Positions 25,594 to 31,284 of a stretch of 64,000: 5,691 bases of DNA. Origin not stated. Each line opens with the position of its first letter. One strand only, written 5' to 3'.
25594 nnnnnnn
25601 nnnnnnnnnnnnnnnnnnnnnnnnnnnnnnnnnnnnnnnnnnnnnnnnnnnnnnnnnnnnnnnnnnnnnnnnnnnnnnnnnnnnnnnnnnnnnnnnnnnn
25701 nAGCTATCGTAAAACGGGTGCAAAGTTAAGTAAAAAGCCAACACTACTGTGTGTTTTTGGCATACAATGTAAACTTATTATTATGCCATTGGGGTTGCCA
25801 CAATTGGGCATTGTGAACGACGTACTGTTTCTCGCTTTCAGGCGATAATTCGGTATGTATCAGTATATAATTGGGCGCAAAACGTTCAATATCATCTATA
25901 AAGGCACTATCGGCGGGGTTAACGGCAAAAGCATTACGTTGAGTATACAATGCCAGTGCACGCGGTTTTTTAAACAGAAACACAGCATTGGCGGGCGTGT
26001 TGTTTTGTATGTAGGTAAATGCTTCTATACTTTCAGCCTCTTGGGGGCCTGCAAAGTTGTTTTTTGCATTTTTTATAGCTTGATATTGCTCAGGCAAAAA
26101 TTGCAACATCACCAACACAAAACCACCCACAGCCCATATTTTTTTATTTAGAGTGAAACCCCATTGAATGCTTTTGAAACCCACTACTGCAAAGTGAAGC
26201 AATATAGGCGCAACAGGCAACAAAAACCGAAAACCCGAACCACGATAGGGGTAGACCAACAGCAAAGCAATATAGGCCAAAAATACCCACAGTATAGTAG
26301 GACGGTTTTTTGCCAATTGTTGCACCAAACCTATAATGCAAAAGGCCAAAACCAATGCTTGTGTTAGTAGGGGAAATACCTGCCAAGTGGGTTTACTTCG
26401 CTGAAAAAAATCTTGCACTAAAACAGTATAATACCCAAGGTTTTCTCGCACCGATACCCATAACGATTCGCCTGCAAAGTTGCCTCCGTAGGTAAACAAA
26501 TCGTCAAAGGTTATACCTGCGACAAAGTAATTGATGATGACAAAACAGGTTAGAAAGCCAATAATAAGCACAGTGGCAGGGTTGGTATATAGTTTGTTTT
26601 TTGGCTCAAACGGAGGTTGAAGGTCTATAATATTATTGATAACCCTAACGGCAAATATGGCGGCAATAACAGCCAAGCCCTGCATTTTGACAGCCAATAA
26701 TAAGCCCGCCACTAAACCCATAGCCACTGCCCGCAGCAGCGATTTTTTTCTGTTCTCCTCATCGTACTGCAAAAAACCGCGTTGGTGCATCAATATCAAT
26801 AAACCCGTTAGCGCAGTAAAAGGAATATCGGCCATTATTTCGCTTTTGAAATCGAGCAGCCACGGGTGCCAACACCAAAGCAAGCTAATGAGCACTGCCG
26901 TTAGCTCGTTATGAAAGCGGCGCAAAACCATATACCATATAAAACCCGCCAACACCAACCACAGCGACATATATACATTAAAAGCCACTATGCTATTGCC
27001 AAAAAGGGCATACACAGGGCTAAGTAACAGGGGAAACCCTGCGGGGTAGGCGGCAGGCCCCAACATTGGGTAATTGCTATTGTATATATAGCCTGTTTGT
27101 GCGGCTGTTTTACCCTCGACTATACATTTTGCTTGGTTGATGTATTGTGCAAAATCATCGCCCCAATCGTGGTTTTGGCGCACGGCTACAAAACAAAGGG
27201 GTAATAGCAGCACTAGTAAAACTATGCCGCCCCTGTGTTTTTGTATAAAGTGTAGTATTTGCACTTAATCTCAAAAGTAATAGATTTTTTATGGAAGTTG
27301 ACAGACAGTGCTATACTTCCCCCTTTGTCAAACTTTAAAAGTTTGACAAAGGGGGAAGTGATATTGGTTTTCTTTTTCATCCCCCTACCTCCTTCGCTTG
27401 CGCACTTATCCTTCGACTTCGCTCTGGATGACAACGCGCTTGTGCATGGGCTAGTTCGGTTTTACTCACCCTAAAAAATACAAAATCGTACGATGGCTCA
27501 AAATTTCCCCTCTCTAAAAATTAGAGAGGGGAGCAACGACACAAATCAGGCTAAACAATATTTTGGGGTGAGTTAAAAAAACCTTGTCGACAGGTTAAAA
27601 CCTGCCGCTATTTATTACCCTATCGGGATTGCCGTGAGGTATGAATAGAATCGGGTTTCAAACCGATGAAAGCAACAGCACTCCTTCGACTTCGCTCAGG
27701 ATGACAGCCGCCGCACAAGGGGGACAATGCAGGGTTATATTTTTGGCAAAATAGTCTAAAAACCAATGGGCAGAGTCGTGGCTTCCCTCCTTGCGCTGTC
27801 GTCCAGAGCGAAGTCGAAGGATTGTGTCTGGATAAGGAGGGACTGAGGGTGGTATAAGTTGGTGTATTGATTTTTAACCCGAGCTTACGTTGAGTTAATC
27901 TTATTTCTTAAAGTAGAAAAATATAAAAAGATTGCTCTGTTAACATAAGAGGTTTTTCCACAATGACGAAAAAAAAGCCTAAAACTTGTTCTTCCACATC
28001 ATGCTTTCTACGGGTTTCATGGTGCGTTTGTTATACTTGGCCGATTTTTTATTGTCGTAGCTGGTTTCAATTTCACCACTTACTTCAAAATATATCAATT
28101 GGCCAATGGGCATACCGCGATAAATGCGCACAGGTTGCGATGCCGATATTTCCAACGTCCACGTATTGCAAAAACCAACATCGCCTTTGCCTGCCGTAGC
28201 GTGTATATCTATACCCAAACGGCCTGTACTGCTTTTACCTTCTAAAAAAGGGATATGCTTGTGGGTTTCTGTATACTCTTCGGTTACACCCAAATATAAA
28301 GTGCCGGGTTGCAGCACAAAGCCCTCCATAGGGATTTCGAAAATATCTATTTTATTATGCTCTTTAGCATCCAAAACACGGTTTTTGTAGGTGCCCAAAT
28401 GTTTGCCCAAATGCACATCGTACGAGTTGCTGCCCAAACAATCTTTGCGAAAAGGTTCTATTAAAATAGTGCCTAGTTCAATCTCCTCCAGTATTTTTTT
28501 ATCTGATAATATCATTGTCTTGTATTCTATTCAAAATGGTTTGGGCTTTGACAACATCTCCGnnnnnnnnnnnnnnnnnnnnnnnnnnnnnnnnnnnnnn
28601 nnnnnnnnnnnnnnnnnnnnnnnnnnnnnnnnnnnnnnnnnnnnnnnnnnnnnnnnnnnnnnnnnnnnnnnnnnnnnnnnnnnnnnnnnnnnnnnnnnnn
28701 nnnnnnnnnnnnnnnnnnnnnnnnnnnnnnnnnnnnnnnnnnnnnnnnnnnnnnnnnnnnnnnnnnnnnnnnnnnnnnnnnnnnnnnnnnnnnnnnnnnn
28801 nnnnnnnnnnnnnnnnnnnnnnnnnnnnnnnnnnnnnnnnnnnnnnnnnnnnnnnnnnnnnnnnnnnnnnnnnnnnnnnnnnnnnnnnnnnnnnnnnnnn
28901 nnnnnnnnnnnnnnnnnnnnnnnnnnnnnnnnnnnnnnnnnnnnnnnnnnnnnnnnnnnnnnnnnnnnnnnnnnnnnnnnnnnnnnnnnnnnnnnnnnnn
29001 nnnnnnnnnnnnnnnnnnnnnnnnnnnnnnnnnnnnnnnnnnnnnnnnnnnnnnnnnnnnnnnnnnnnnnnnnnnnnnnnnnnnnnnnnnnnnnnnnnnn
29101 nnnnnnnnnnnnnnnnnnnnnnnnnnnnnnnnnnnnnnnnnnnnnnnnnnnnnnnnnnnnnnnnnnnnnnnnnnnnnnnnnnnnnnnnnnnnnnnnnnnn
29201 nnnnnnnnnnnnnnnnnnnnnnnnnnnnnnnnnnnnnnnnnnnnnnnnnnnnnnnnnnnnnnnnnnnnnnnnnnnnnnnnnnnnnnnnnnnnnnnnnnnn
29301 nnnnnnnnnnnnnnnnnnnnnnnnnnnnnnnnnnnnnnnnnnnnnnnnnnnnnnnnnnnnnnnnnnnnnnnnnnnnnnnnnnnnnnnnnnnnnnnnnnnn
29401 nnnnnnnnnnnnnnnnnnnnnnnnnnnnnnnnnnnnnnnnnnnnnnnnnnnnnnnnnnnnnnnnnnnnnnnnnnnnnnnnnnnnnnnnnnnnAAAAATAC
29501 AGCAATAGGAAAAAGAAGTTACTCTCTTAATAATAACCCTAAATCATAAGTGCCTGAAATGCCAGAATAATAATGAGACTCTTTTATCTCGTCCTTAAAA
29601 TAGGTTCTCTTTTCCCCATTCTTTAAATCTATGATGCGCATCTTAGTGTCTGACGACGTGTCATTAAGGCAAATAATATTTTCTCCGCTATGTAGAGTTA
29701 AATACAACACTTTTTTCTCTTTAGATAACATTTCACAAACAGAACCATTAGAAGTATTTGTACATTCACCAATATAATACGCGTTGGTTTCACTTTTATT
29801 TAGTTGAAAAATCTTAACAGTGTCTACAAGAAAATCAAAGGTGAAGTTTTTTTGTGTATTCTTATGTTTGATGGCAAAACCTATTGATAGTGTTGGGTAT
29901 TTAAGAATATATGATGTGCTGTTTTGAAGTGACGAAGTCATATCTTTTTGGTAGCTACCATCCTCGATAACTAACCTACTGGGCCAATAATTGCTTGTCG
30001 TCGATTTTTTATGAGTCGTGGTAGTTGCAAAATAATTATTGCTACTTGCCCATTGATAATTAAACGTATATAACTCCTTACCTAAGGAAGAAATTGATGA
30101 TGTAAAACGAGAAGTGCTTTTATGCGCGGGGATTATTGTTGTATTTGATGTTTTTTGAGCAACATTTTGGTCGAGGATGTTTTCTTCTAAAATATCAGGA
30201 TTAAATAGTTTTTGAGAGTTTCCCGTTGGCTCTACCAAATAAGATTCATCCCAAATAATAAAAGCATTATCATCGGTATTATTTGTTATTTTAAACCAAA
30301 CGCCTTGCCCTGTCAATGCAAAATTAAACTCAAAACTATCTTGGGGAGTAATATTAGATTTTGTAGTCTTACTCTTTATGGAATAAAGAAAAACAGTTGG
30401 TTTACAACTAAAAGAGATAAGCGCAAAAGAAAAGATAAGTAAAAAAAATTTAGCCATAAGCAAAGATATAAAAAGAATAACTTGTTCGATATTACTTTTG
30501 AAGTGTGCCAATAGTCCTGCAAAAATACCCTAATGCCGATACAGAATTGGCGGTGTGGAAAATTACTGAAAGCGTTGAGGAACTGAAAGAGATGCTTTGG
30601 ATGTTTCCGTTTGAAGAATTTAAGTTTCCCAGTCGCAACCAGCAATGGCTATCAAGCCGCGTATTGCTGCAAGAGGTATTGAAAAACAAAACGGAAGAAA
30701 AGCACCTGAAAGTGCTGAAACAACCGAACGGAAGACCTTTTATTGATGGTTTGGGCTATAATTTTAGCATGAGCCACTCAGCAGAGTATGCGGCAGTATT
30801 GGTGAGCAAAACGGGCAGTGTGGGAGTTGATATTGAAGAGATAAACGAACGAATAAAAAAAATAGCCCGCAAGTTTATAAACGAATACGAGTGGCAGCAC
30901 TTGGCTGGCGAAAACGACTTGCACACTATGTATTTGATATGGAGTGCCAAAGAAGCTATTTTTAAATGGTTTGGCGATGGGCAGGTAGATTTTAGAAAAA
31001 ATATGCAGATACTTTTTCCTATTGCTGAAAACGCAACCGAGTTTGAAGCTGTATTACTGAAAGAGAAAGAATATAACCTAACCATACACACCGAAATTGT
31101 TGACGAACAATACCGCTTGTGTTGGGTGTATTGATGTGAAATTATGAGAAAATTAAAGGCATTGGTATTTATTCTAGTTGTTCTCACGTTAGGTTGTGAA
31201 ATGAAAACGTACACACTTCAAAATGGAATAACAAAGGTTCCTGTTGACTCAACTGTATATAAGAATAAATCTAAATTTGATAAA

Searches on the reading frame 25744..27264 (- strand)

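Call 45: search_protein_families(library=pfam, proteins=[window:25744-27264:-], max_evalue=0.001)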
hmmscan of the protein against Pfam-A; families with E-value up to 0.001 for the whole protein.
window:25744-27264:- (506 aa): 1 family
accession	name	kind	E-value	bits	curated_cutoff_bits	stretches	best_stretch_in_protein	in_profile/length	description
PF10131.15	PTPS_related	-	1.1e-08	34.4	26.4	1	79-213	10-140/621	6-pyruvoyl-tetrahydropterin synthase related domain; membrane protein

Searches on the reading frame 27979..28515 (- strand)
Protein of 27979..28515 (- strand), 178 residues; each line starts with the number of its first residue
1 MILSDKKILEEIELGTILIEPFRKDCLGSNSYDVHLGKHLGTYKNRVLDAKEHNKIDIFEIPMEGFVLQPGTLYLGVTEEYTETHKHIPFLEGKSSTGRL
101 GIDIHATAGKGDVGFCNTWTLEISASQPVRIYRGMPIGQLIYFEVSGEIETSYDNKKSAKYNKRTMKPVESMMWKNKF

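Call 45: search_protein_families(library=pfam, proteins=[window:27979-28515:-], max_evalue=0.001)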
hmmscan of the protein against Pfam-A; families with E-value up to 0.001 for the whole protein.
window:27979-28515:- (178 aa): 1 family
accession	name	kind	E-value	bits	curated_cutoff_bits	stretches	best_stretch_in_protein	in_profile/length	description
PF22769.1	DCD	-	3e-37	128.5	27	1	2-144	1-152/153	dCTP deaminase-like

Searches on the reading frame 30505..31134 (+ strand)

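Call 50: search_protein_families(library=pfam, proteins=[window:30505-31134:+], max_evalue=0.001)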
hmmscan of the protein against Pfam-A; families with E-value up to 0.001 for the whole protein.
window:30505-31134:+ (209 aa): 2 families
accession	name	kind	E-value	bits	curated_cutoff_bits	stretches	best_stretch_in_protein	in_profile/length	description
PF01648.25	ACPS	-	4.9e-15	56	25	1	105-205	1-108/111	4'-phosphopantetheinyl transferase superfamily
PF17837.6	4PPT_N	-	0.00017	22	27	1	42-101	11-68/68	4'-phosphopantetheinyl transferase N-terminal domain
